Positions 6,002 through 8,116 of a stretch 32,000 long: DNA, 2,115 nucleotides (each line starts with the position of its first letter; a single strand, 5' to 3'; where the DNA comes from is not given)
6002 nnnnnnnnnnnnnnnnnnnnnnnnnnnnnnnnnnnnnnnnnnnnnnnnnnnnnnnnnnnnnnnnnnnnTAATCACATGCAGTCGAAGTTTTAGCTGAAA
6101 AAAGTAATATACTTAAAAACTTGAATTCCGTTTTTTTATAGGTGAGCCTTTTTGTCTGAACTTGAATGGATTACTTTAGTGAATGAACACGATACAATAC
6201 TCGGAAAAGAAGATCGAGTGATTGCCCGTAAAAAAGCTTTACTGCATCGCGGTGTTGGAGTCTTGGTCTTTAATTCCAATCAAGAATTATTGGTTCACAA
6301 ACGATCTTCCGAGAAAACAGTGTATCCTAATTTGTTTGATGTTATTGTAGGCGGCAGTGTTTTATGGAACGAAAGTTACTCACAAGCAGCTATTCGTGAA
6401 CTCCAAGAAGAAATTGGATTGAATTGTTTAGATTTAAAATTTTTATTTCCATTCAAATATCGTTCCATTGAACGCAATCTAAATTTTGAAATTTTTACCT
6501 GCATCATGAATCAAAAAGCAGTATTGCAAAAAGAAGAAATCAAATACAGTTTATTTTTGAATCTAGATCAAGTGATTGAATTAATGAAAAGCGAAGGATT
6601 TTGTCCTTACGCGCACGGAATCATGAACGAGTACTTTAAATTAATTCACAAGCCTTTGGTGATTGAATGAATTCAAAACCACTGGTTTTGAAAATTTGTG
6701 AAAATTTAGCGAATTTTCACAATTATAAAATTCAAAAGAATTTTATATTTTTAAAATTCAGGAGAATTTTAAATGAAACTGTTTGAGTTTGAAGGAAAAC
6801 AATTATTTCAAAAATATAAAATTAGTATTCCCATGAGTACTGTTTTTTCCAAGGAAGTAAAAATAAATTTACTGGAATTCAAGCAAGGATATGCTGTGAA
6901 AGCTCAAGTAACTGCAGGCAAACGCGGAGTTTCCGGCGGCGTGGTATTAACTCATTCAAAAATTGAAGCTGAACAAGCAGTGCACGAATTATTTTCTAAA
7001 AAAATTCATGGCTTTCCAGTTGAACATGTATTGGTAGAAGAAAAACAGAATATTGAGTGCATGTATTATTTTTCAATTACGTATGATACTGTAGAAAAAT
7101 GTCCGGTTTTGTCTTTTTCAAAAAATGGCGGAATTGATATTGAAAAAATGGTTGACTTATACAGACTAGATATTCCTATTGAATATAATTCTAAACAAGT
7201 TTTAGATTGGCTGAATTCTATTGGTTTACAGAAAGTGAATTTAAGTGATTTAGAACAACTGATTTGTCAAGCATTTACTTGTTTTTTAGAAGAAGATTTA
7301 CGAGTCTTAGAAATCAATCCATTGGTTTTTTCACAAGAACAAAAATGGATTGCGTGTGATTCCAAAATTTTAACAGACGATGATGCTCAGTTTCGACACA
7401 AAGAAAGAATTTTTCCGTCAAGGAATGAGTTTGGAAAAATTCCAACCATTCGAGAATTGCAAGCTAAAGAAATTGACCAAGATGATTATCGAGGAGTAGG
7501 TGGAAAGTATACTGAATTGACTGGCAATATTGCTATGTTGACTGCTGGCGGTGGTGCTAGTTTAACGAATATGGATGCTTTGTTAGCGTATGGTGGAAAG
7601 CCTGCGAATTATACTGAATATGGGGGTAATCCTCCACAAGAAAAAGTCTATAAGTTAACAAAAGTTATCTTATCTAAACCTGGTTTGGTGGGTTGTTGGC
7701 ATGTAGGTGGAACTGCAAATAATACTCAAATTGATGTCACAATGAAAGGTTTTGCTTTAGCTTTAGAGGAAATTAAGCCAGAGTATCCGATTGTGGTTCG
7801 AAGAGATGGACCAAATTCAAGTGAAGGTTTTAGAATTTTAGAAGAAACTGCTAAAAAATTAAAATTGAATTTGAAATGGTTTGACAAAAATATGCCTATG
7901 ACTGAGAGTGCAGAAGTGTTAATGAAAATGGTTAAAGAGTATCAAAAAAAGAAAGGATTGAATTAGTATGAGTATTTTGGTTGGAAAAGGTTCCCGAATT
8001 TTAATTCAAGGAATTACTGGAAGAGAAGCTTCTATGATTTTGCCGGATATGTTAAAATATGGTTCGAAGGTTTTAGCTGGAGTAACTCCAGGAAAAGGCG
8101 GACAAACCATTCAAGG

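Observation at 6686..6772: Conserved 34-nt block with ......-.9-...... palindrome shared by the ccsAB and sdhA upstream regions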

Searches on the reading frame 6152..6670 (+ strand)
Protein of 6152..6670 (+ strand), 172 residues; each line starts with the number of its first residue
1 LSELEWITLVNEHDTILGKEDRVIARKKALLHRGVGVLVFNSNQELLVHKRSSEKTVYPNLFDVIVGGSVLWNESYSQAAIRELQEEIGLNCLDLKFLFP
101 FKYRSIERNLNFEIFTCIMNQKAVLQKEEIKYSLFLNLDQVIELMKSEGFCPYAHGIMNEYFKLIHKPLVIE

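Call 4: search_protein_families(library=pfam, proteins=[window:6152-6670:+])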
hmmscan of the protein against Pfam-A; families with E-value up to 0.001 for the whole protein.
window:6152-6670:+ (172 aa): 1 family
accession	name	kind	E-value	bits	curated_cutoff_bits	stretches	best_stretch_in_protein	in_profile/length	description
PF00293.34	NUDIX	-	3.3e-15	56.7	21.1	1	31-105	2-79/134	NUDIX domain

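Call 69: find_encoding_contigs(protein=window:6152-6670:+, flank=3000, max_places=10)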
Protein window:6152-6670:+ (172 aa): 1 contig read that carries it; 1 place shown.
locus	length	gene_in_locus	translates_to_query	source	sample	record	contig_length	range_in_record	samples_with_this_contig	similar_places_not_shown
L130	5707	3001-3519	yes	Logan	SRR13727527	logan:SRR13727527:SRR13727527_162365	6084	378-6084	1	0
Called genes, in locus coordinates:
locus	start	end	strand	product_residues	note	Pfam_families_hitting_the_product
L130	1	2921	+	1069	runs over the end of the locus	PF25596:CPSase_L_D1, PF02786:CPSase_L_D2, PF02787:CPSase_L_D3, PF25596:CPSase_L_D1, PF02786:CPSase_L_D2, PF02222:ATP-grasp, PF15632:ATPgrasp_Ter, PF02142:MGS, +4 more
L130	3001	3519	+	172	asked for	PF00293:NUDIX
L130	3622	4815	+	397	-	PF08442:ATP-grasp_2, PF24948:Citrate_synth_N, PF16114:Citrate_bind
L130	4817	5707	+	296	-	PF02629:CoA_binding, PF00549:Ligase_CoA, PF13607:Succ_CoA_lig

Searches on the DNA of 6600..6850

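Call 76: search_rna_families(source=window, start=6600, end=6850, threshold=evalue, max_evalue=1)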
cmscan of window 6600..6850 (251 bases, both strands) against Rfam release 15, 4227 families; matches with E-value up to 1: 0.
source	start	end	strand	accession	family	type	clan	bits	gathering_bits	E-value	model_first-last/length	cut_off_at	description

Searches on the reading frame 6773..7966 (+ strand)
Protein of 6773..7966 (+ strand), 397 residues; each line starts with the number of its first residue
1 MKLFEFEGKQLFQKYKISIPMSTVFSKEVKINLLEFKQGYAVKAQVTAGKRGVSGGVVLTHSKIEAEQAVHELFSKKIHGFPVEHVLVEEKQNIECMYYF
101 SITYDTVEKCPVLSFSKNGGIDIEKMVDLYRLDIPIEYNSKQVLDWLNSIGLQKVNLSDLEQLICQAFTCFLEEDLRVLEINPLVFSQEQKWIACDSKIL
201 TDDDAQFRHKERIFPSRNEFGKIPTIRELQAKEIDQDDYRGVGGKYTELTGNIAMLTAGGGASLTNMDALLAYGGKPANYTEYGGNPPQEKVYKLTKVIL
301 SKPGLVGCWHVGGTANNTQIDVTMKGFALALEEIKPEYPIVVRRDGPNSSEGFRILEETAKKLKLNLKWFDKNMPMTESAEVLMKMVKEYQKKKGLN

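Call 4: search_protein_families(library=pfam, proteins=[window:6773-7966:+])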
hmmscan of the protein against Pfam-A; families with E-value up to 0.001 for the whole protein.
window:6773-7966:+ (397 aa): 4 families
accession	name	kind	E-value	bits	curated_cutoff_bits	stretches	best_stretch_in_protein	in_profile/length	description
PF08442.15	ATP-grasp_2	-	7.8e-33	114.2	29.5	1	2-185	1-201/202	ATP-grasp domain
PF16114.10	Citrate_bind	-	5.5e-23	81.8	26.8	1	237-380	14-171/177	ATP citrate lyase citrate-binding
PF24948.1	Citrate_synth_N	-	1.6e-10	41.2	83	1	41-211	55-230/232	ATP-citrate synthase ATP-grasp domain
PF01071.24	GARS_A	-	0.0001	22.7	27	1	9-91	7-88/194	Phosphoribosylglycinamide synthetase, ATP-grasp (A) domain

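Call 8: find_encoding_contigs(protein=window:6773-7966:+, flank=10000, max_places=10)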
Protein window:6773-7966:+ (397 aa): 1 contig read that carries it; 1 place shown.
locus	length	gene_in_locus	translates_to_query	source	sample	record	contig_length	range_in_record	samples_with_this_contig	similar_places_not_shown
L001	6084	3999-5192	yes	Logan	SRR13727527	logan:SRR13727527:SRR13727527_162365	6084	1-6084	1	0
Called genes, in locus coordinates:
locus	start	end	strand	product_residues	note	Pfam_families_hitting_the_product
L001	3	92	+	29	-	?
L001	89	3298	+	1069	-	PF25596:CPSase_L_D1, PF02786:CPSase_L_D2, PF02787:CPSase_L_D3, PF25596:CPSase_L_D1, PF02786:CPSase_L_D2, PF02222:ATP-grasp, PF15632:ATPgrasp_Ter, PF02142:MGS, +4 more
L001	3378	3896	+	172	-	PF00293:NUDIX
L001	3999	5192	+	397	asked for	PF08442:ATP-grasp_2, PF24948:Citrate_synth_N, PF16114:Citrate_bind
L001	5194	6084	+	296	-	PF02629:CoA_binding, PF00549:Ligase_CoA, PF13607:Succ_CoA_lig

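Call 10: find_homologous_proteins(query=window:6773-7966:+, max_evalue=1e-30)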
Query window:6773-7966:+ (397 aa): 2559 proteins with E <= 1e-30 among 8000 candidates; the best 120 are listed.
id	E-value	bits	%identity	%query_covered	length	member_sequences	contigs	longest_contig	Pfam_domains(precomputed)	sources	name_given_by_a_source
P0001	4.6e-266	900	100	100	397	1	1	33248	PF08442.16,PF16114.11,PF24948.2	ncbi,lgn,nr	ncbi:MAG: ATP citrate lyase citrate-binding domain-containing protein [Candidatus Diapherotrites arc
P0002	2.3e-175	601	66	100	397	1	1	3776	PF08442.16,PF16114.11,PF24948.2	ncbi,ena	-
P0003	9.0e-114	399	51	99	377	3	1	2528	PF08442.16,PF16114.11,PF13549.12,PF24948.2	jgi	-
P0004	3.8e-112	393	50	99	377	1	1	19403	PF08442.16,PF16114.11,PF13549.12,PF24948.2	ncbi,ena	-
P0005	5.6e-111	389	51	99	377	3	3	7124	PF08442.16,PF16114.11,PF13549.12,PF24948.2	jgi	jgi:citryl-CoA synthetase large subunit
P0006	2.1e-110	388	51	97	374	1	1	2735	PF08442.16,PF16114.11,PF13549.12,PF24948.2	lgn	-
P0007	1.9e-109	384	50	98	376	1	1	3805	PF08442.16,PF16114.11,PF13549.12,PF24948.2,PF01071.25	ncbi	-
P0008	6.6e-109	383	50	99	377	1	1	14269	PF08442.16,PF16114.11,PF24948.2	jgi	jgi:citryl-CoA synthetase large subunit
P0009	7.8e-109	382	49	99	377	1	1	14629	PF08442.16,PF16114.11,PF13549.12,PF24948.2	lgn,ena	-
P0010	9.2e-109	382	49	99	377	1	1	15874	PF08442.16,PF16114.11,PF24948.2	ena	-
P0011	9.3e-109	382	49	99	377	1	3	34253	PF08442.16,PF16114.11,PF13549.12,PF24948.2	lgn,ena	-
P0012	1.1e-108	382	49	99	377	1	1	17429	PF08442.16,PF16114.11,PF24948.2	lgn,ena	-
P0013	1.3e-108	382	50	99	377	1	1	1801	PF08442.16,PF16114.11,PF24948.2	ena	-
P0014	1.6e-108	381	49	99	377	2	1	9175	PF08442.16,PF16114.11,PF24948.2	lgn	-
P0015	3.6e-108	380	50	98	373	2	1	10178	PF08442.16,PF16114.11,PF13549.12,PF24948.2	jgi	-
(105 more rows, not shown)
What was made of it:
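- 6773..8858 (+): ccsA (6773-7966) and ccsB (7968-8858), citryl-CoA synthetase-type subunits; downstream genes of copy 1. Source names in call 10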

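Call 18: find_encoding_contigs(protein=P0002, flank=10000, max_places=5)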
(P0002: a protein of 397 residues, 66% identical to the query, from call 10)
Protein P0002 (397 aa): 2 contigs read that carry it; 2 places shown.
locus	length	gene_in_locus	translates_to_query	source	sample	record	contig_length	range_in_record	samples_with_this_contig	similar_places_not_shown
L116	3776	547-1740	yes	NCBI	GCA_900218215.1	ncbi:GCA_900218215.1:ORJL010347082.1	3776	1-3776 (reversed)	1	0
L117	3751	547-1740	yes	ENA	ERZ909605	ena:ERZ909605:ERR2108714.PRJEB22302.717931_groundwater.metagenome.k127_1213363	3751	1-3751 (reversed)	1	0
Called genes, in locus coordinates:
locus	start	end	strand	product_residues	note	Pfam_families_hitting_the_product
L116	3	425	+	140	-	?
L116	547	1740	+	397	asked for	PF08442:ATP-grasp_2, PF24948:Citrate_synth_N, PF16114:Citrate_bind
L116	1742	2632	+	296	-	PF02629:CoA_binding, PF00549:Ligase_CoA, PF13607:Succ_CoA_lig (weak)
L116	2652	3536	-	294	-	-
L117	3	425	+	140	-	?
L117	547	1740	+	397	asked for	PF08442:ATP-grasp_2, PF24948:Citrate_synth_N, PF16114:Citrate_bind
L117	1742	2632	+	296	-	PF02629:CoA_binding, PF00549:Ligase_CoA, PF13607:Succ_CoA_lig (weak)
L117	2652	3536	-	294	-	-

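Call 23: search_protein_families(library=pfam, proteins=[L116:3-425:+], max_evalue=1)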
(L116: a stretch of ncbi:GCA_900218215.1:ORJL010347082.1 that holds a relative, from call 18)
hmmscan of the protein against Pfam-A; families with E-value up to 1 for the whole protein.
L116:3-425:+ (140 aa): 2 families
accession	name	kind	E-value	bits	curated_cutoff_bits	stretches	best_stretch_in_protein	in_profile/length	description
PF02142.27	MGS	-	4.1e-20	72.1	24.1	1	13-101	2-94/94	MGS-like domain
PF02844.21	GARS_N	-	0.019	16.1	29.5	1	25-88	29-84/100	Phosphoribosylglycinamide synthetase, N domain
